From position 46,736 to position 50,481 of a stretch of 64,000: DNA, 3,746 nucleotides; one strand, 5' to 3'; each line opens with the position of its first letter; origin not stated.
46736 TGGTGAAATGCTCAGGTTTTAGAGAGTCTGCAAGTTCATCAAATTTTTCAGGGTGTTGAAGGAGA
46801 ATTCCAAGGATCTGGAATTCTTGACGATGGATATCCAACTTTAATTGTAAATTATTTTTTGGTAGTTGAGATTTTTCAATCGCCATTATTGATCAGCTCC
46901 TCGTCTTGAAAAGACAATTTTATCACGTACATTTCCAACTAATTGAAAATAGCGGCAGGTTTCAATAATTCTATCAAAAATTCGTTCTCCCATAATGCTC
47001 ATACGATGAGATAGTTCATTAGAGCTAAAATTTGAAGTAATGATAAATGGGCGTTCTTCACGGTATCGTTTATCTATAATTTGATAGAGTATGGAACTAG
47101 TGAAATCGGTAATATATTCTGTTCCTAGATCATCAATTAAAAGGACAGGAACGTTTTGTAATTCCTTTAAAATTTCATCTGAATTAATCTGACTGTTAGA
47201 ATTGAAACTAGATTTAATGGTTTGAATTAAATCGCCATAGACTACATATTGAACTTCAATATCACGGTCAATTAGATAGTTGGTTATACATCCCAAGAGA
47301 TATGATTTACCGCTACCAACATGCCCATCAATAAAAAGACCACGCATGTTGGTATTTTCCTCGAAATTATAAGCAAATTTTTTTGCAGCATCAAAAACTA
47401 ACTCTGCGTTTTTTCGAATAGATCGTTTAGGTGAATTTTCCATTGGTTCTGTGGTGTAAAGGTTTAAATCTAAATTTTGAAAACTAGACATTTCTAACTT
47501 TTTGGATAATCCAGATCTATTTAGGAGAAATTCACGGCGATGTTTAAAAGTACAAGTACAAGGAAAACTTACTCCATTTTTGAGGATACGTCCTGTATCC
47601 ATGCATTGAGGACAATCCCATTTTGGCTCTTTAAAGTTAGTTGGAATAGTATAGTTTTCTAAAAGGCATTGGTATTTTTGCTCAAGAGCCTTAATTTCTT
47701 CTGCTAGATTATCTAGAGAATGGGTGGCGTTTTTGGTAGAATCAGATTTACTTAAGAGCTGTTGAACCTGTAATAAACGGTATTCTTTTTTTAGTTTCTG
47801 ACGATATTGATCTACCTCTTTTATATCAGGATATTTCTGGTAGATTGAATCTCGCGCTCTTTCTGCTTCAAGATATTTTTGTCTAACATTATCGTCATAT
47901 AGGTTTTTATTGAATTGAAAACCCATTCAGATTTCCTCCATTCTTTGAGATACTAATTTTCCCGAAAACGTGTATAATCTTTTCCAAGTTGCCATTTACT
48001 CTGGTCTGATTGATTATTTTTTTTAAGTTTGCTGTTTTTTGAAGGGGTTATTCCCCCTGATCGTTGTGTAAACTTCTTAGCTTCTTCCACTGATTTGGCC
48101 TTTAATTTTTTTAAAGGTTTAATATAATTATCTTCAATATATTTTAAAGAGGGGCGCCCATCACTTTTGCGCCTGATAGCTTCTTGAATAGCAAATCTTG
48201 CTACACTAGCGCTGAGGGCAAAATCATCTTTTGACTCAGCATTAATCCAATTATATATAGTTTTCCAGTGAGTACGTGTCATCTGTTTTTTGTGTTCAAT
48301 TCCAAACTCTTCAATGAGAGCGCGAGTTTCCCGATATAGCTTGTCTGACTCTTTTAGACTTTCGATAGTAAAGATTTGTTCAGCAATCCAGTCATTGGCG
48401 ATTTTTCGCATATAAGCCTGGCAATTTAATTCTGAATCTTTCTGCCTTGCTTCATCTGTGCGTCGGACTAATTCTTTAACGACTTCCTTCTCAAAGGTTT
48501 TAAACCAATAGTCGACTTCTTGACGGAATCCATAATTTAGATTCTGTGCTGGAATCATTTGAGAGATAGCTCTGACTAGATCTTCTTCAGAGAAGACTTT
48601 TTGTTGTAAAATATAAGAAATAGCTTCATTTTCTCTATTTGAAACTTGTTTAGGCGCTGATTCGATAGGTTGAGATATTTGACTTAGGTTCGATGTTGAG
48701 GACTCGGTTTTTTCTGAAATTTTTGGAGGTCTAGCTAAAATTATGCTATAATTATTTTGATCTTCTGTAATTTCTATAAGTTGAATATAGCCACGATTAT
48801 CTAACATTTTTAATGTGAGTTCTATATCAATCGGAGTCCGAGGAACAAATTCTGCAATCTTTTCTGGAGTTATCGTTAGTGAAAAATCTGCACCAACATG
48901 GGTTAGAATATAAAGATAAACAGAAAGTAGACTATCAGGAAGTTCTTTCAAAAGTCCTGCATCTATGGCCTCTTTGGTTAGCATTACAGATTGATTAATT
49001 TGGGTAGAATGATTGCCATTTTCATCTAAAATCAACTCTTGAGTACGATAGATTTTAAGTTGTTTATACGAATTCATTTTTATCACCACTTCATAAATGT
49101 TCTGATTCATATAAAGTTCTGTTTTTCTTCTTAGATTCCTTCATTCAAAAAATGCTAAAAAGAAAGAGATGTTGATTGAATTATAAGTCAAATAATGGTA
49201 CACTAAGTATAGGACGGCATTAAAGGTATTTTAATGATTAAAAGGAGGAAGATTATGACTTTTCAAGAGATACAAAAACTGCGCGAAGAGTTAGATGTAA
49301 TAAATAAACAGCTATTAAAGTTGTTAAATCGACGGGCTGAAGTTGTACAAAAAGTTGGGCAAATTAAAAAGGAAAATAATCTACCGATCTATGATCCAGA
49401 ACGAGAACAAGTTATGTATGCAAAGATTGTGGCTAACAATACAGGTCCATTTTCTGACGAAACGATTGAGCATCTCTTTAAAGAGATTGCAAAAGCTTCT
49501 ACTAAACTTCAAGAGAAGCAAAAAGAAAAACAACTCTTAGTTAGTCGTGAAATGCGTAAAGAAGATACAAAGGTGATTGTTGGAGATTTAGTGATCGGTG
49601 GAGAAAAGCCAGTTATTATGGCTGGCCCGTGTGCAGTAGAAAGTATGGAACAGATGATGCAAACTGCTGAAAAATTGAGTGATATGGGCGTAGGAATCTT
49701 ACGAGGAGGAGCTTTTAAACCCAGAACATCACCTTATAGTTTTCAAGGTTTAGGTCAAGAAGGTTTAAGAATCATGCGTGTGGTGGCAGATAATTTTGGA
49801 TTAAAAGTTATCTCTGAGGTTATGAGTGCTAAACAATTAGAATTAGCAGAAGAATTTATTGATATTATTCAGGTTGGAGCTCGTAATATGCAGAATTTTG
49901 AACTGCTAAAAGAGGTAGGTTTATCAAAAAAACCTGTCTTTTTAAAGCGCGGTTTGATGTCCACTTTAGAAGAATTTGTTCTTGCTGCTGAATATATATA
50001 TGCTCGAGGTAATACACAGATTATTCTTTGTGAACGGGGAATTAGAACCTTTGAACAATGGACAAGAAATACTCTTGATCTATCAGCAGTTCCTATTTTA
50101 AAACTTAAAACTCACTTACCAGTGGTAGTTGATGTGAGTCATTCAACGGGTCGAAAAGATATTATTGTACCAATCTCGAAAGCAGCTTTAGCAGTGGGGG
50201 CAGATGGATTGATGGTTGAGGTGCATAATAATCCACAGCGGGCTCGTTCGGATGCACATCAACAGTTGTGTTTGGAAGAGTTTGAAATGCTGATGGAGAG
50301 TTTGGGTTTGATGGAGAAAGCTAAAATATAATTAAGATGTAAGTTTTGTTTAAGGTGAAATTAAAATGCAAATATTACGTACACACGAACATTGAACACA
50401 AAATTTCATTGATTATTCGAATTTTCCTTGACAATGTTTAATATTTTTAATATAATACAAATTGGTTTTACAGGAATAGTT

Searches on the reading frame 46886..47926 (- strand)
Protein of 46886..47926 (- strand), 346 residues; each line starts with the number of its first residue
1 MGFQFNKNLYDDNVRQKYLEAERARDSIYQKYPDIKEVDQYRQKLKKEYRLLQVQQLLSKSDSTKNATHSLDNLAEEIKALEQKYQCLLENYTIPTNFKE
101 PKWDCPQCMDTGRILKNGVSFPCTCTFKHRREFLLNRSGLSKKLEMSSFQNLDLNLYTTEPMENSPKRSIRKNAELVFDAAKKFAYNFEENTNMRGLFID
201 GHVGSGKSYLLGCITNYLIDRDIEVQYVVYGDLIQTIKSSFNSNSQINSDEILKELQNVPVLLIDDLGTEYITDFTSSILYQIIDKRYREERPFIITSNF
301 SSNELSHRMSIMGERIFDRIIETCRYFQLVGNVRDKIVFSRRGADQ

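Call 18: search_protein_families(library=pfam, proteins=[window:46886-47926:-], max_evalue=0.00001)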
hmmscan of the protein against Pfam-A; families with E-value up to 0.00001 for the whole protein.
window:46886-47926:- (346 aa): 2 families
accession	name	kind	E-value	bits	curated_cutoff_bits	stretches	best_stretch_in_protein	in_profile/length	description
PF01695.23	IstB_IS21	-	1.5e-12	48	24.1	1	197-332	95-228/238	IstB-like ATP binding protein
PF00308.24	Bac_DnaA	-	6.7e-09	36.6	23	1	173-306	15-145/162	Bacterial DnaA ATPAse domain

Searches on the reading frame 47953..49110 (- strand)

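Call 18: search_protein_families(library=pfam, proteins=[window:47953-49110:-], max_evalue=0.00001)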
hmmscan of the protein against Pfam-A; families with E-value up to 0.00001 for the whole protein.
window:47953-49110:- (385 aa): 1 family
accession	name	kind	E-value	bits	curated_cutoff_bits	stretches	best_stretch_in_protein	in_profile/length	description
PF07261.16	DnaB_2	-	3.2e-10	40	22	1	194-255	15-73/74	Replication initiation and membrane attachment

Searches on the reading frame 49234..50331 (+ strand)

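Call 18: search_protein_families(library=pfam, proteins=[window:49234-50331:+], max_evalue=0.00001)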
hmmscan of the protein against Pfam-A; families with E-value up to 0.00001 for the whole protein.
window:49234-50331:+ (365 aa): 3 families
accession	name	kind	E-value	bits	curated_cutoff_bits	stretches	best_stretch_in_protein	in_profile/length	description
PF00793.26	DAHP_synth_1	-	5.5e-82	275.1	25.5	1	118-354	9-258/270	DAHP synthetase I family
PF01817.26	CM_2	-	1.6e-25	89.5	27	1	16-94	1-80/80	Chorismate mutase type II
PF03102.20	NeuB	-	5.7e-09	36.2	22.1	1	175-358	55-230/241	NeuB family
